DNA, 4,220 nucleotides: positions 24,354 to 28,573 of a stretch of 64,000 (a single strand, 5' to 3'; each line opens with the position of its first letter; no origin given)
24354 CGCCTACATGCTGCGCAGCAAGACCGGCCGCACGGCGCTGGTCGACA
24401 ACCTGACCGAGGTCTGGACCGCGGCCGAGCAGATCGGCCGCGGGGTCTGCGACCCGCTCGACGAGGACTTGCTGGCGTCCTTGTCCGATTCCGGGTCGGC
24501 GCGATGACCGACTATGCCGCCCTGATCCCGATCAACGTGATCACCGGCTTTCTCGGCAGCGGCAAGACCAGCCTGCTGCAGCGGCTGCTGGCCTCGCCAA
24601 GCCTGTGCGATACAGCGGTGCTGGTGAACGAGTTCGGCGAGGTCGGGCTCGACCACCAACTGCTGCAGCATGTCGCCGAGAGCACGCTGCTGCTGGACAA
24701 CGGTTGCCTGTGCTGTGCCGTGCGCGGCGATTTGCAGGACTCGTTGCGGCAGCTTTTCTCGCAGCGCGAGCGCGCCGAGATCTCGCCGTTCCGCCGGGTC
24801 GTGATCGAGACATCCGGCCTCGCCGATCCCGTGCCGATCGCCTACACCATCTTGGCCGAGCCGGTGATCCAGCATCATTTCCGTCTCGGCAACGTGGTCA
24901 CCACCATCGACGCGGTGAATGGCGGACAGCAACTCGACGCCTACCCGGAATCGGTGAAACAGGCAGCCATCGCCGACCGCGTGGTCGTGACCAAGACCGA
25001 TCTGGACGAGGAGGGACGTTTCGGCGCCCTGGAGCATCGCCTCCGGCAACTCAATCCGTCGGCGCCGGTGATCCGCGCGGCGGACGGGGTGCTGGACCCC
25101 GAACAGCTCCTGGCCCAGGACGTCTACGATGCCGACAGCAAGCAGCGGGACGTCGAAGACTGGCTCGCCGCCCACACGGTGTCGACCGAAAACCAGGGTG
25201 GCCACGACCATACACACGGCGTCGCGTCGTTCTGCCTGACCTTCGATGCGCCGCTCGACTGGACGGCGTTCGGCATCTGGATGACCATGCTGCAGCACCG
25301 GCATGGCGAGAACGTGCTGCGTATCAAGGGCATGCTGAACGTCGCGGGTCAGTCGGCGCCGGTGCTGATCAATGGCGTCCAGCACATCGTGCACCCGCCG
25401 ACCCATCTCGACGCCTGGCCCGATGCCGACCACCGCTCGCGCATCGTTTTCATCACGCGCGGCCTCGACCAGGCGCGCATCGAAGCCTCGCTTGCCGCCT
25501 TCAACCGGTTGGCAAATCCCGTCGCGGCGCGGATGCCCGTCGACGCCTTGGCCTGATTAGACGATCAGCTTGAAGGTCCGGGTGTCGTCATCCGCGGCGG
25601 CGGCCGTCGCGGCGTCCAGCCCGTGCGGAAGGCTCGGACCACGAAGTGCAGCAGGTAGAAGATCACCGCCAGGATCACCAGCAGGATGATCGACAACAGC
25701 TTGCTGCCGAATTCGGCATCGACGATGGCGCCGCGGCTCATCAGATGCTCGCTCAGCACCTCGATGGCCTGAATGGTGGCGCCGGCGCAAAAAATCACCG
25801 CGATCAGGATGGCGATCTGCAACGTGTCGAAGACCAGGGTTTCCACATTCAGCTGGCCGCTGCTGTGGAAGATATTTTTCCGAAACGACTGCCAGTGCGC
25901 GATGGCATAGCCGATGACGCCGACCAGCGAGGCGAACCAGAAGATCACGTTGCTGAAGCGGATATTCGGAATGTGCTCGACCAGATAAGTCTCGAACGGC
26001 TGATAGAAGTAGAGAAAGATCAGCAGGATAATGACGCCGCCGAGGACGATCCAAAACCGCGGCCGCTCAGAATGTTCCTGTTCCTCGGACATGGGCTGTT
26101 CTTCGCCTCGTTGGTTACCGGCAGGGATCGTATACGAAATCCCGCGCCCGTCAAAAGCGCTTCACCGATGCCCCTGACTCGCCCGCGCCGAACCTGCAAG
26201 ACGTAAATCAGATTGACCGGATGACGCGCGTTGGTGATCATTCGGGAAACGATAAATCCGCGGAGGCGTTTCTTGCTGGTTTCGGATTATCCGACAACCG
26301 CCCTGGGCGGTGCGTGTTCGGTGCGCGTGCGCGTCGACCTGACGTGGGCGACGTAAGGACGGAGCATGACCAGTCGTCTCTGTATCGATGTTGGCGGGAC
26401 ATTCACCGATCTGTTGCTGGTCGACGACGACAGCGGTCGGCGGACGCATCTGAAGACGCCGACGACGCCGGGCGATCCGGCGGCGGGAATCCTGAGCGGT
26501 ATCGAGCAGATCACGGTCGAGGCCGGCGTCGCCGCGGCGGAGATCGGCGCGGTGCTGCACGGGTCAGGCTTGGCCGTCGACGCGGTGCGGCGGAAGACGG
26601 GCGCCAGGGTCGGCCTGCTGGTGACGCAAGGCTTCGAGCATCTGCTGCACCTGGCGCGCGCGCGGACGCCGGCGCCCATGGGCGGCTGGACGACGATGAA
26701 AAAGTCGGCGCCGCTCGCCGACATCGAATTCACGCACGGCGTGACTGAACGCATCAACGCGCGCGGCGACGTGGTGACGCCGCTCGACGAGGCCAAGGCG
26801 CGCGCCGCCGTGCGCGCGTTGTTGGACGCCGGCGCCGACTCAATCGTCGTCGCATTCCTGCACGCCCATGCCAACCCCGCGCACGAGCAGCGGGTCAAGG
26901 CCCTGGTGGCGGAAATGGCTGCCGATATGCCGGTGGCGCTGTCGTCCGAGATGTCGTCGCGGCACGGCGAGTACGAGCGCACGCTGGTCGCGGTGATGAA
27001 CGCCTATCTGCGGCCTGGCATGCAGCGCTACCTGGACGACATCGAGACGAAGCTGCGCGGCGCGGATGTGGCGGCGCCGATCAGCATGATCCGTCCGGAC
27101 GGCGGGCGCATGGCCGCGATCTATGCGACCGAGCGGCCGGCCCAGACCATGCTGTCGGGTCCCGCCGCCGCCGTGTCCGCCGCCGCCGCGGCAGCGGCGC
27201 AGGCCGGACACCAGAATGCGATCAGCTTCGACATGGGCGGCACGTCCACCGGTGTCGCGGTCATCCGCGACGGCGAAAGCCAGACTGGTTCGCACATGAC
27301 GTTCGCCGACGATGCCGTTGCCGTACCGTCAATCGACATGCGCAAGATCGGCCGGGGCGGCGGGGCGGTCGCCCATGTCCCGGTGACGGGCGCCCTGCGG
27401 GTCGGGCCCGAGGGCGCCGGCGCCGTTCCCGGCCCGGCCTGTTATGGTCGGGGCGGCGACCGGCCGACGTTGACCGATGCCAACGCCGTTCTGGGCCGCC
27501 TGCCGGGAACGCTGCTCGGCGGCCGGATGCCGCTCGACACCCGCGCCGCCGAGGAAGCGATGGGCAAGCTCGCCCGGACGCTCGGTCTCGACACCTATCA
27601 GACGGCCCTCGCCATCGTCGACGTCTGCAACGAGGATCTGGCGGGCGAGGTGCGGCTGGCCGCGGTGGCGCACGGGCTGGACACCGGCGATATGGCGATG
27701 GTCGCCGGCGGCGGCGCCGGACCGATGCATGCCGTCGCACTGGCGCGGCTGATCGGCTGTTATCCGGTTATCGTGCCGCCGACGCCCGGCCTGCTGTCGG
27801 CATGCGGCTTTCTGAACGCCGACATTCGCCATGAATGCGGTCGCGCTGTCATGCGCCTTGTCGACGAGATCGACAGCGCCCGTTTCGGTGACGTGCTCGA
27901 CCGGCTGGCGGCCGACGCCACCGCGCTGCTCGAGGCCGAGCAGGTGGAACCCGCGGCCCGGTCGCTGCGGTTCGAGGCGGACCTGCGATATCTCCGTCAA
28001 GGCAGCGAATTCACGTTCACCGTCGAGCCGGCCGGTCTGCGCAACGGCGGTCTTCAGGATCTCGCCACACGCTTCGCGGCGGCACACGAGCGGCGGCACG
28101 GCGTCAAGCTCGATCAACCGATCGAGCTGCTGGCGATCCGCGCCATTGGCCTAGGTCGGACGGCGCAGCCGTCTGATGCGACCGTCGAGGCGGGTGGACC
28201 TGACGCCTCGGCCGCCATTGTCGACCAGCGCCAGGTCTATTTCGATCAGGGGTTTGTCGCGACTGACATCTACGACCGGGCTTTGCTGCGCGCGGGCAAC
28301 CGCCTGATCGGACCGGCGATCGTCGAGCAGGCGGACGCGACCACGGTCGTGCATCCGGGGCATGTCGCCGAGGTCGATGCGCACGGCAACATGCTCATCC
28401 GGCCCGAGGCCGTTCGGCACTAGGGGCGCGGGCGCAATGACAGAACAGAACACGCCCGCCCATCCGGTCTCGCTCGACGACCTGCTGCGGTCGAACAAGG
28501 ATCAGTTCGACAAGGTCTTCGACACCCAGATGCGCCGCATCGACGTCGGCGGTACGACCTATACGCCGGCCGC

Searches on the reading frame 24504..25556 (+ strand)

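Call 28: search_protein_families(library=pfam, proteins=[window:24504-25556:+], max_evalue=0.0001)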
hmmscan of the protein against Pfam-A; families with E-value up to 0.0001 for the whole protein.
window:24504-25556:+ (350 aa): 3 families
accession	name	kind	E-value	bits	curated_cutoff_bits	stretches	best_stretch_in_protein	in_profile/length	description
PF02492.25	cobW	-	1.6e-42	145.5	20.7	1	9-190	1-179/180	CobW/HypB/UreG, nucleotide-binding domain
PF07683.19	CobW_C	-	8.6e-26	90.1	22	1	240-333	1-93/94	Cobalamin synthesis protein cobW C-terminal domain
PF25204.1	DAAF9_2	-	4.5e-06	26.8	27.5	0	76-197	46-179/210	DAAF9 domain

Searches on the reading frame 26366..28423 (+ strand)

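Call 28: search_protein_families(library=pfam, proteins=[window:26366-28423:+], max_evalue=0.0001)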
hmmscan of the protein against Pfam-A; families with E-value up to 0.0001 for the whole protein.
window:26366-28423:+ (685 aa): 3 families
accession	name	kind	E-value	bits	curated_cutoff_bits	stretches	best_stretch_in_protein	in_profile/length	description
PF01968.24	Hydantoinase_A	-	4.7e-78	262.8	22.9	1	205-490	1-290/291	Hydantoinase/oxoprolinase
PF05378.19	Hydant_A_N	-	5.5e-42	143.9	25.2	1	4-184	1-175/176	Hydantoinase/oxoprolinase N-terminal region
PF19278.4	Hydant_A_C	-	7.2e-12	45.5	21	1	612-673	123-185/193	Hydantoinase/oxoprolinase C-terminal domain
